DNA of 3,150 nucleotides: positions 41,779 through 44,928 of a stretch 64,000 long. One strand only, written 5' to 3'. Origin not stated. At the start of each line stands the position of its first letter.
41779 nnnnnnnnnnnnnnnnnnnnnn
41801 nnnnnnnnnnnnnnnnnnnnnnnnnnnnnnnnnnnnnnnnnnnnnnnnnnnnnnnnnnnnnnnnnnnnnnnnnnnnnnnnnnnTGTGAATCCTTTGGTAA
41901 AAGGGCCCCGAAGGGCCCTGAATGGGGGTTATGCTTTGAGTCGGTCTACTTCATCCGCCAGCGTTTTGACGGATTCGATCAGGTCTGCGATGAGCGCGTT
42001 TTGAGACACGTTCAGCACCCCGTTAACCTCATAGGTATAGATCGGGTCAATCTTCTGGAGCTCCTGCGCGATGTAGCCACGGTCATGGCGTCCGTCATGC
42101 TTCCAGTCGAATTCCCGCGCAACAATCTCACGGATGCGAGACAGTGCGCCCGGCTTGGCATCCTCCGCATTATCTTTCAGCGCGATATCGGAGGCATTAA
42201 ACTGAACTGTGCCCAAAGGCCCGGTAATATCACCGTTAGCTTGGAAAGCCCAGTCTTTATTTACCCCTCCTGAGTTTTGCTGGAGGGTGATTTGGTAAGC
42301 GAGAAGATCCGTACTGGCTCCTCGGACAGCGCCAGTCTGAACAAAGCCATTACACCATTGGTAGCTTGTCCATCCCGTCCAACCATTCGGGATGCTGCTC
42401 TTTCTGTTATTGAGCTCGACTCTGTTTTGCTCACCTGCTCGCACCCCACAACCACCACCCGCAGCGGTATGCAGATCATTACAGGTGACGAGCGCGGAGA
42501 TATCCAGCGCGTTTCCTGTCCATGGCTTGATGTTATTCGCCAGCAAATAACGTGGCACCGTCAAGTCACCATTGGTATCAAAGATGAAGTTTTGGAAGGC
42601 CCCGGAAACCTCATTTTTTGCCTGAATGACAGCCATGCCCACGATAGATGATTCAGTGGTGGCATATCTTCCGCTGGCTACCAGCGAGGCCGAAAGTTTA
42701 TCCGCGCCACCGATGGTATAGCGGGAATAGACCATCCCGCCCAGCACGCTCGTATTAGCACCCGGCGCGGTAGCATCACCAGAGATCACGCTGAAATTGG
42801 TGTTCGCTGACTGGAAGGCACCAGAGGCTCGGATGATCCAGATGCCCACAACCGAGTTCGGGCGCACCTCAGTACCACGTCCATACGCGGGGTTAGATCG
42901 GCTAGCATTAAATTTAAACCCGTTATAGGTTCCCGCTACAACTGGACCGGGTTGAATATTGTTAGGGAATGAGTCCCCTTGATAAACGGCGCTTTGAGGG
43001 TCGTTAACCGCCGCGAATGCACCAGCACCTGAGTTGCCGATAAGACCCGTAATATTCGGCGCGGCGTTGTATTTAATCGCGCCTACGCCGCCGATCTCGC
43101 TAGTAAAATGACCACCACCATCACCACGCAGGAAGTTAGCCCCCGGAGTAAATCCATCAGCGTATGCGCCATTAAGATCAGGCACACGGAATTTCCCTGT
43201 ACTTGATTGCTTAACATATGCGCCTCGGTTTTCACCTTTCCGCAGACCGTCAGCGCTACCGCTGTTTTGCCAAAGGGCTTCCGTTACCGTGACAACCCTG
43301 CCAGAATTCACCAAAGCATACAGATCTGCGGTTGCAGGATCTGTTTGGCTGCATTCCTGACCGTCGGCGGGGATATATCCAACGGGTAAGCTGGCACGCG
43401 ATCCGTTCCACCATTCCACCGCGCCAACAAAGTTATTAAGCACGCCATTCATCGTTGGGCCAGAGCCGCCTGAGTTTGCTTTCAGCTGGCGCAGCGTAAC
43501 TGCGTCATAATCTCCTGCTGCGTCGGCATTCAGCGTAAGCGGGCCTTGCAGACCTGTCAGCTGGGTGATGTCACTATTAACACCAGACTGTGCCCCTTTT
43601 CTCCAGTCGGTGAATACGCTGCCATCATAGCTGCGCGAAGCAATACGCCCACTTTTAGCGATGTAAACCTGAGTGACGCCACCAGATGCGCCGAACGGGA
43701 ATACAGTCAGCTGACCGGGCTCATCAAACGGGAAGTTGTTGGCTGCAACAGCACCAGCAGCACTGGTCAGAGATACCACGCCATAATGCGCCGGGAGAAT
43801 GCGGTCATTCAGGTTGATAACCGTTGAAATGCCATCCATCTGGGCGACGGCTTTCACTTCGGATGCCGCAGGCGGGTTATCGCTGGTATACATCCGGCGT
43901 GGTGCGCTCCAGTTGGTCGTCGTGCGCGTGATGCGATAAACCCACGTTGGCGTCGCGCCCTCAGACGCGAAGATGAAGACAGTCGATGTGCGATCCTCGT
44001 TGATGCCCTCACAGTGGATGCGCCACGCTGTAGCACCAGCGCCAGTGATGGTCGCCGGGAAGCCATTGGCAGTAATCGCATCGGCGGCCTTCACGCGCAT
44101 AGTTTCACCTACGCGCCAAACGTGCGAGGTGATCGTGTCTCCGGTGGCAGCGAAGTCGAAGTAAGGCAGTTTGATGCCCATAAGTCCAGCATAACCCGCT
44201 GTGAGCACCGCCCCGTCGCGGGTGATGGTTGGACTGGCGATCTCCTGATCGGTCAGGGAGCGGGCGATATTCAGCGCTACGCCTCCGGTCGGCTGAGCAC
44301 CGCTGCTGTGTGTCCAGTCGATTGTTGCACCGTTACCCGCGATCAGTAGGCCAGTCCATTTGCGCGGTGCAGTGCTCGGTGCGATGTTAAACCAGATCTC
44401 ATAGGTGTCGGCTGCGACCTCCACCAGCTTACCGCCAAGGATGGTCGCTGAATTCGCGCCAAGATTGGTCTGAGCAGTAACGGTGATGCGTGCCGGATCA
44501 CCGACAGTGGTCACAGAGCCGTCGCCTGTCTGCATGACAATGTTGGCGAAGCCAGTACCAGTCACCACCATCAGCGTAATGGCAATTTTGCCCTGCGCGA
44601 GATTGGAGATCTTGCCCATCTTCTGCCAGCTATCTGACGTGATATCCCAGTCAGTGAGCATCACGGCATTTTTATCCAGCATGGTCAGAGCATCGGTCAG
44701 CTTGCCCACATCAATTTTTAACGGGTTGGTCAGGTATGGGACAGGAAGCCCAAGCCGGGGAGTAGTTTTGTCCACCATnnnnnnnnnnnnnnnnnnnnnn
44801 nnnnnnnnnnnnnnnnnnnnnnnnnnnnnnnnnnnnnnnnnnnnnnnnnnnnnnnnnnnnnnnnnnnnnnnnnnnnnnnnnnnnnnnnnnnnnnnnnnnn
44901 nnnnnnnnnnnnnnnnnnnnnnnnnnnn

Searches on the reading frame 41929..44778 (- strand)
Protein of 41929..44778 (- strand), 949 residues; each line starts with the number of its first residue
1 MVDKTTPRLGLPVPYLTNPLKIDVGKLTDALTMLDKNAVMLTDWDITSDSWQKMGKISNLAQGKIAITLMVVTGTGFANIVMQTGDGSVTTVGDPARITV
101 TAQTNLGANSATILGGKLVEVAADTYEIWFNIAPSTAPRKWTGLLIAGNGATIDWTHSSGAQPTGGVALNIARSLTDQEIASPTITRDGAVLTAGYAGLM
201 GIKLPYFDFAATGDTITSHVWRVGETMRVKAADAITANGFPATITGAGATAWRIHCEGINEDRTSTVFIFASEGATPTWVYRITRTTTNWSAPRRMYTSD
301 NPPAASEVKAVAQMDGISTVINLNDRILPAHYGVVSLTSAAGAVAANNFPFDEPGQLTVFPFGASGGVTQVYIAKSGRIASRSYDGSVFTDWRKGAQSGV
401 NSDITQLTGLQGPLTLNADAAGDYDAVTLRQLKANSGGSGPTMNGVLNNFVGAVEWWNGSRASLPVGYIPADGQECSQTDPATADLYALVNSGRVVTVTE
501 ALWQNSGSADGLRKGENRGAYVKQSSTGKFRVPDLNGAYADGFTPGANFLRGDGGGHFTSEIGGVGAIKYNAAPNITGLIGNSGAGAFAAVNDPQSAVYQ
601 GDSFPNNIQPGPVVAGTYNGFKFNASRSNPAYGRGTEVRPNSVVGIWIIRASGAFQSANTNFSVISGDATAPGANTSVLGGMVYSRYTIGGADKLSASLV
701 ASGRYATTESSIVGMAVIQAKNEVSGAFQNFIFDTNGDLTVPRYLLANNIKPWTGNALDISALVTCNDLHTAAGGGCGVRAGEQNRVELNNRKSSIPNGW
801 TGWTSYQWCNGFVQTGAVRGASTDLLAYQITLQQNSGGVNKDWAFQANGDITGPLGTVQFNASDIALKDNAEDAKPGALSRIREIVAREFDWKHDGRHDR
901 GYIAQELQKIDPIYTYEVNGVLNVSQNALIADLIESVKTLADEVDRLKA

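Call 55: search_protein_families(library=pfam, proteins=[window:41929-44778:-], max_evalue=0.001)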
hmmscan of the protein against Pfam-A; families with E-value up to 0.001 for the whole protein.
window:41929-44778:- (949 aa): 1 family
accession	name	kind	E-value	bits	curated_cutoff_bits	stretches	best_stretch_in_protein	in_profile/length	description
PF13884.11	Peptidase_S74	-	3.2e-08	34.2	22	1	863-912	1-54/58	Chaperone of endosialidase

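Call 56: search_protein_families(library=phrogs, proteins=[window:41929-44778:-], max_evalue=0.00001)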
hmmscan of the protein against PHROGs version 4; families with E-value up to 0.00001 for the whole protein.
window:41929-44778:- (949 aa): 10 families
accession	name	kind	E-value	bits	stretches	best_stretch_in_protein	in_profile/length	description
phrog_6921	-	tail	7.3e-98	330.2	1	395-949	174-729/738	tail fiber protein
phrog_10305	-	tail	4.8e-32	112.5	1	414-700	584-841/1005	tail fiber protein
phrog_13173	-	tail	1.2e-29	104.4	1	410-712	325-624/674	tail fiber protein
phrog_1980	-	tail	7.9e-23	82.5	1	684-949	243-428/449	tail fiber protein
phrog_5668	-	tail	9.6e-17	61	1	835-948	1432-1555/1567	tail fiber protein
phrog_8215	-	tail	2.2e-14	53.8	1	860-949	906-994/1000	baseplate wedge initiator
phrog_18186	-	tail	2.4e-14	53.9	1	855-949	478-572/582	baseplate wedge subunit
phrog_5481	-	tail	3e-12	46.9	1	835-948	891-1016/1043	tail fiber protein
phrog_25848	-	tail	2e-06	27.3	1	886-948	525-588/598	tail fiber protein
phrog_14572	-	tail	8.4e-06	26.1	0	682-948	267-467/484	tail fiber protein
